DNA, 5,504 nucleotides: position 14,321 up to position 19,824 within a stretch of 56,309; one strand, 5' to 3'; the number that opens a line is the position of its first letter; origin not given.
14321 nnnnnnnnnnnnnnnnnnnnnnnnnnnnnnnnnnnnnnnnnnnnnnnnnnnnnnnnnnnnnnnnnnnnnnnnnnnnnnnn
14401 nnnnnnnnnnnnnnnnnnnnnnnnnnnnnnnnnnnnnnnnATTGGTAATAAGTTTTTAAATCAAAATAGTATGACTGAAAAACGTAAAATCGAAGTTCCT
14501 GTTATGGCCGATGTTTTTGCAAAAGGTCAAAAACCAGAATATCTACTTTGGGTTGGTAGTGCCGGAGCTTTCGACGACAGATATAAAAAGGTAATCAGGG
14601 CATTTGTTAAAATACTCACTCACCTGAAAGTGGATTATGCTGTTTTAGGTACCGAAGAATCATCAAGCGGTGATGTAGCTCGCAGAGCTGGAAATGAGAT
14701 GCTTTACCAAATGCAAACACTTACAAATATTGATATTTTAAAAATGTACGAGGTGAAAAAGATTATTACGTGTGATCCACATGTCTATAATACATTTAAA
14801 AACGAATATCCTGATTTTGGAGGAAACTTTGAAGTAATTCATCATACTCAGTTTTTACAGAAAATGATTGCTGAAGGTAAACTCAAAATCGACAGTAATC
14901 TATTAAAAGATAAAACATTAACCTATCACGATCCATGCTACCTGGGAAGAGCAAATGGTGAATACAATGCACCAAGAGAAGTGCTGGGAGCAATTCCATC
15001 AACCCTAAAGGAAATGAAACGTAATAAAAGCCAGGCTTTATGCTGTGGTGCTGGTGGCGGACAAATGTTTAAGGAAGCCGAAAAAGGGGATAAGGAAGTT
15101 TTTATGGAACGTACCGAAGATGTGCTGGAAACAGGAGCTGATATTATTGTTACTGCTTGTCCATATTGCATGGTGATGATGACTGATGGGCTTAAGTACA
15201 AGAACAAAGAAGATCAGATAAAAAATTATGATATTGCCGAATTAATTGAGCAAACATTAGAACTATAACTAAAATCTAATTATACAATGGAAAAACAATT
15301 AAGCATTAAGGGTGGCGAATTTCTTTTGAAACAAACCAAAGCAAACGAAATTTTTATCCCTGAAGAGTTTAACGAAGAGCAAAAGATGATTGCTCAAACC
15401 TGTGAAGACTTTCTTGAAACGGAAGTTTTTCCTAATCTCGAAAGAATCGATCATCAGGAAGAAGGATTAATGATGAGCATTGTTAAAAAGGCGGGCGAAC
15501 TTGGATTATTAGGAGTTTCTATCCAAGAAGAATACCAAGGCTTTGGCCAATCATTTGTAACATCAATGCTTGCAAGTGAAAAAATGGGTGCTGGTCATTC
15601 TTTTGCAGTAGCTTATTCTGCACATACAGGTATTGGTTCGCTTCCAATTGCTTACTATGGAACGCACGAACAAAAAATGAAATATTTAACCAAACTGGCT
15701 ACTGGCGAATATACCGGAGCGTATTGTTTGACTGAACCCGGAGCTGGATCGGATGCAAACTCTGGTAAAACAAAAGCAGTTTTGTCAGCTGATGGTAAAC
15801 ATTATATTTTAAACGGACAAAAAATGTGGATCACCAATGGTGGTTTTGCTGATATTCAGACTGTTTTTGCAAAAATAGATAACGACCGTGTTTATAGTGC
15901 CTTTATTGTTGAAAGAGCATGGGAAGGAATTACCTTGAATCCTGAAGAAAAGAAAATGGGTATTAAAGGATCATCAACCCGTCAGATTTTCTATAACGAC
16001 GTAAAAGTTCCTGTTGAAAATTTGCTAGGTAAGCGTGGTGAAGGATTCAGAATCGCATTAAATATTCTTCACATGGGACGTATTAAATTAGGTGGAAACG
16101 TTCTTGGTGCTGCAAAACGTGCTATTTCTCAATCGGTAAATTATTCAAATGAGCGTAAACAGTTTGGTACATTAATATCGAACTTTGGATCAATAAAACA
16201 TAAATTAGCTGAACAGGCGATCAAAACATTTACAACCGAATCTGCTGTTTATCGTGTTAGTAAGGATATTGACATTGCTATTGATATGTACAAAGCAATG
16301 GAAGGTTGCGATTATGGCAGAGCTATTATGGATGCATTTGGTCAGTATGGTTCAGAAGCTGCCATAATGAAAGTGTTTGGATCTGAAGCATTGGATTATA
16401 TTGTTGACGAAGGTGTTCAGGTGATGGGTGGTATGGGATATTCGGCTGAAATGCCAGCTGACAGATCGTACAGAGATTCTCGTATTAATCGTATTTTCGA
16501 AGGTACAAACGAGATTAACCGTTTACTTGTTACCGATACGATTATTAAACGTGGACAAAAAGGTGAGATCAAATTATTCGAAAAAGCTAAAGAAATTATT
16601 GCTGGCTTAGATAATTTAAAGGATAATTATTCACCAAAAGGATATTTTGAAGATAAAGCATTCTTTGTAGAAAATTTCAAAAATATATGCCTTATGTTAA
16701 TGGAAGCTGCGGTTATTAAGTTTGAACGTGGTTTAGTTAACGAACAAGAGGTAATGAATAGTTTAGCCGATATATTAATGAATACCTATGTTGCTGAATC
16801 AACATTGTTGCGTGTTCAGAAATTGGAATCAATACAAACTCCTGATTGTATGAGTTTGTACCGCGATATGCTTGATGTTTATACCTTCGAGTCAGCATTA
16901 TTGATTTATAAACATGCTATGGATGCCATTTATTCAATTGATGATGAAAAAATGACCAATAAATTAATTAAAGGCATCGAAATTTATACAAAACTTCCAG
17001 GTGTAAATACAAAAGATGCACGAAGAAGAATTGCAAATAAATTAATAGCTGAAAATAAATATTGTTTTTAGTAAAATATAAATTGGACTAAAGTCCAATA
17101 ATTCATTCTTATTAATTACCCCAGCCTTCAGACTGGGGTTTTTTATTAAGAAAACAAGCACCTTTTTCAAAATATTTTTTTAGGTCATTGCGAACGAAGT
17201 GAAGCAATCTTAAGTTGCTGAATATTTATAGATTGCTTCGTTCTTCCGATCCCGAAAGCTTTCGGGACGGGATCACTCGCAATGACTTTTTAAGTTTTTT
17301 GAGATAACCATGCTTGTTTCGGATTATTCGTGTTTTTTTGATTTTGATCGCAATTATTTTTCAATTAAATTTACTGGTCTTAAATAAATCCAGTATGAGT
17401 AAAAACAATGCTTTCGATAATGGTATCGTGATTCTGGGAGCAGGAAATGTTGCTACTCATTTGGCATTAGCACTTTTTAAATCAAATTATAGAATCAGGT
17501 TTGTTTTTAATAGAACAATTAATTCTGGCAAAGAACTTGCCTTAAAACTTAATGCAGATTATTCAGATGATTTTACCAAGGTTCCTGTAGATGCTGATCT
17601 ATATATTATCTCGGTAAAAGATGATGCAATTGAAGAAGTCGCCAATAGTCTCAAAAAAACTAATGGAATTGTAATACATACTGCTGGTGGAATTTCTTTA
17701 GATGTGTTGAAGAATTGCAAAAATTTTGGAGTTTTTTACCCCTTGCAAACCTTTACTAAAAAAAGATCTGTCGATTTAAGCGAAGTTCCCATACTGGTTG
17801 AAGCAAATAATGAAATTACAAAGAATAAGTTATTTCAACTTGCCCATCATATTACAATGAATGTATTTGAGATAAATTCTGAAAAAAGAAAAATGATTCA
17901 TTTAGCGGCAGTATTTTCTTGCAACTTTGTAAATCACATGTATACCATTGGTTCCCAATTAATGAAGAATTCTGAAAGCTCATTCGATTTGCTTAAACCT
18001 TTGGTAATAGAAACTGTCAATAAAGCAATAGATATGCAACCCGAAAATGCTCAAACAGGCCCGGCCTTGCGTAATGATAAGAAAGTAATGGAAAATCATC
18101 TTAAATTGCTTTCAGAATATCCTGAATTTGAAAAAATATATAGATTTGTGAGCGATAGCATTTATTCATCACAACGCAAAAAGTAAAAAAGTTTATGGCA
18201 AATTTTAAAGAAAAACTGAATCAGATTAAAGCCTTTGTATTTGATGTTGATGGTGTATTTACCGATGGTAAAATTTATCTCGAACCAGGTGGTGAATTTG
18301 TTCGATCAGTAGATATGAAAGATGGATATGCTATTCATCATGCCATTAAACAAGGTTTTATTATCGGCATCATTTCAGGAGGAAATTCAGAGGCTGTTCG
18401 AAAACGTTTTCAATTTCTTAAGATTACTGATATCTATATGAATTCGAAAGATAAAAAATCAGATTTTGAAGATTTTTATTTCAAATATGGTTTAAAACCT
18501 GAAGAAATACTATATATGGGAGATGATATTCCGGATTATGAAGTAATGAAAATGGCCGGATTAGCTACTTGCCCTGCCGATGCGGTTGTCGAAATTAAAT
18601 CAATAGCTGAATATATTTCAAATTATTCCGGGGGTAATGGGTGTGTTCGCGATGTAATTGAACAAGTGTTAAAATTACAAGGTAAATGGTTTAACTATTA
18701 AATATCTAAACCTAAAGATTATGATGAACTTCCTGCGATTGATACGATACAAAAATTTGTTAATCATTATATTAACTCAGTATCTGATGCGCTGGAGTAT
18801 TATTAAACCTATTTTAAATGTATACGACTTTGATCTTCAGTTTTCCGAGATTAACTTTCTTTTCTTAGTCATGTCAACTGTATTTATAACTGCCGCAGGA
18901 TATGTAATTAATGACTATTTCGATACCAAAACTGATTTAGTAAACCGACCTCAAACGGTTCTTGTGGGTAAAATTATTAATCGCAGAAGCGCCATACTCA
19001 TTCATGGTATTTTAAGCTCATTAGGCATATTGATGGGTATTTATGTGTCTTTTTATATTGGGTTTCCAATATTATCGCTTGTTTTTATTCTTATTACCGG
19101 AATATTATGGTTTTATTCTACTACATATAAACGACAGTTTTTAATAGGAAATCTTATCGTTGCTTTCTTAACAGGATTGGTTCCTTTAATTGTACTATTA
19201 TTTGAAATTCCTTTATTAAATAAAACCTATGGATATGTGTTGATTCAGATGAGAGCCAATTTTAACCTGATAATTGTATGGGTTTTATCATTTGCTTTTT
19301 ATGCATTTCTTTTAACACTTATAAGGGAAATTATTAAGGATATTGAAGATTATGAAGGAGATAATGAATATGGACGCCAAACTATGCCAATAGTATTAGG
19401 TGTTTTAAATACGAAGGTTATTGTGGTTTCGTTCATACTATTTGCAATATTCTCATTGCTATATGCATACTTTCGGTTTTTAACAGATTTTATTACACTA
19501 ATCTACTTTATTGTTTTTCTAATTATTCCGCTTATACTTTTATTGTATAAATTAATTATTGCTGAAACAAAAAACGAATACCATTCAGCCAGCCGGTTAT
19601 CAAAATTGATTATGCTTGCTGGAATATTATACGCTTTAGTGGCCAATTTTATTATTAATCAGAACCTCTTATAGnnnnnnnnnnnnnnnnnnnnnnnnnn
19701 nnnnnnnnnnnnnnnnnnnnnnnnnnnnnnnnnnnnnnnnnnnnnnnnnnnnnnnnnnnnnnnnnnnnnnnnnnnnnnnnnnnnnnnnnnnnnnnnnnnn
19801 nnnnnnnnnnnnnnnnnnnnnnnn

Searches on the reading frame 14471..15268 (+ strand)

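Call 8: search_protein_families(library=pfam, proteins=[window:14471-15268:+])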
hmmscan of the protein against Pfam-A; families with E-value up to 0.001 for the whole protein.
window:14471-15268:+ (265 aa): 1 family
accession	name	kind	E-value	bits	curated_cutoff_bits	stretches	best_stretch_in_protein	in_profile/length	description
PF02754.22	CCG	-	2e-21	76.3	20.6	1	151-237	2-84/85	Cysteine-rich domain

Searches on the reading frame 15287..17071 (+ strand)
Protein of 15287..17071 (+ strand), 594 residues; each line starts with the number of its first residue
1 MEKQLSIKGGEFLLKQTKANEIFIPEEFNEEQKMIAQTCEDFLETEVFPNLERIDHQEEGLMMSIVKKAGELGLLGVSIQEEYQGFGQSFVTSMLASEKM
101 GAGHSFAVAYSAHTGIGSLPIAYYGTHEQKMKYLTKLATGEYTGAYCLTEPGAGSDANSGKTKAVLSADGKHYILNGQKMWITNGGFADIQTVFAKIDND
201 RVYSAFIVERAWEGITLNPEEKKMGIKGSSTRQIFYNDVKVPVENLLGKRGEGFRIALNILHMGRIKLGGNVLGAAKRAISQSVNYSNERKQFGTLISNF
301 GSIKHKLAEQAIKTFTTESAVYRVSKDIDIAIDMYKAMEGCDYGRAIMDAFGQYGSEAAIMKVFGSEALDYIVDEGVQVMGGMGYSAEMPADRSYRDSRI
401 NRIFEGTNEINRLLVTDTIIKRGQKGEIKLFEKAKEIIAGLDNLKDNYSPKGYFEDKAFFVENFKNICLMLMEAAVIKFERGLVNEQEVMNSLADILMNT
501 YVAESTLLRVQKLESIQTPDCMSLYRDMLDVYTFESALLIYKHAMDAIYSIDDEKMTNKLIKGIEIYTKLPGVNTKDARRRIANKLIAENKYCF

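Call 8: search_protein_families(library=pfam, proteins=[window:15287-17071:+])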
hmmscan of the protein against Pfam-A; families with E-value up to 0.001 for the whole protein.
window:15287-17071:+ (594 aa): 7 families
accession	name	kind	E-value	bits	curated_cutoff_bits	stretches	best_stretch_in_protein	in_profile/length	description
PF00441.29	Acyl-CoA_dh_1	-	1.6e-35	122.9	22.4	1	251-418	1-148/150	Acyl-CoA dehydrogenase, C-terminal domain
PF02771.21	Acyl-CoA_dh_N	-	2.1e-30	105.8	22.9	1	29-141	1-113/113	Acyl-CoA dehydrogenase, N-terminal domain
PF02770.24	Acyl-CoA_dh_M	-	3.6e-23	82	33.3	1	145-239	1-97/97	Acyl-CoA dehydrogenase, middle domain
PF21263.2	Acyl-CoA-dh_C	-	2.2e-18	66.8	27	1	463-554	1-84/96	Acyl-CoA dehydrogenase, C-terminal domain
PF08028.16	Acyl-CoA_dh_2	-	6.5e-09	36.6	22.7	1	269-408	4-133/134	Acyl-CoA dehydrogenase, C-terminal domain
PF22924.1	ACOX_C_alpha1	-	1.7e-05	25.1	27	1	262-410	5-159/169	Acyl-CoA oxidase, C-alpha1 domain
PF21343.2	ACAD9-ACADV_C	-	0.00025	21.8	27.8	0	471-511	20-60/120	ACAD9/ACADV, C-terminal domain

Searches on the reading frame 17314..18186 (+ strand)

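Call 8: search_protein_families(library=pfam, proteins=[window:17314-18186:+])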
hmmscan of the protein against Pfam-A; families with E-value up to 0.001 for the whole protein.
window:17314-18186:+ (290 aa): 4 families
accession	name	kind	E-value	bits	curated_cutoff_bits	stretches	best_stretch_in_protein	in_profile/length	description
PF10728.14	DUF2520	-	2.5e-34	118.2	25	1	158-282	1-124/125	Domain of unknown function (DUF2520)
PF03807.23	F420_oxidored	-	5.8e-09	36.9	21.6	1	38-122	2-90/94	NADP oxidoreductase coenzyme F420-dependent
PF01488.26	Shikimate_DH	-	5.9e-06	26.8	24.3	1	34-86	11-68/138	Shikimate / quinate 5-dehydrogenase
PF10727.15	Rossmann-like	-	0.00035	20.8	23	1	38-139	17-123/131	Rossmann-like domain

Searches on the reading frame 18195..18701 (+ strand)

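Call 8: search_protein_families(library=pfam, proteins=[window:18195-18701:+])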
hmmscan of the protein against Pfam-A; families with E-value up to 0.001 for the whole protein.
window:18195-18701:+ (168 aa): 2 families
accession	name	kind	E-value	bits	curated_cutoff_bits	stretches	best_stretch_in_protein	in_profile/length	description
PF00702.32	Hydrolase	-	1.8e-08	35.5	26.4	1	52-122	112-191/191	haloacid dehalogenase-like hydrolase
PF08282.18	Hydrolase_3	-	3.2e-07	30.8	20.9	1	76-148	177-249/255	haloacid dehalogenase-like hydrolase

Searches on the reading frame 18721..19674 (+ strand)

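Call 8: search_protein_families(library=pfam, proteins=[window:18721-19674:+])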
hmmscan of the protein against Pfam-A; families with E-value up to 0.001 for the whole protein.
window:18721-19674:+ (317 aa): 1 family
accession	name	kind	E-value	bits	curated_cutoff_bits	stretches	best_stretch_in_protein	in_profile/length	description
PF01040.23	UbiA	-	3.6e-27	95.7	34.2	1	42-284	18-235/250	UbiA prenyltransferase family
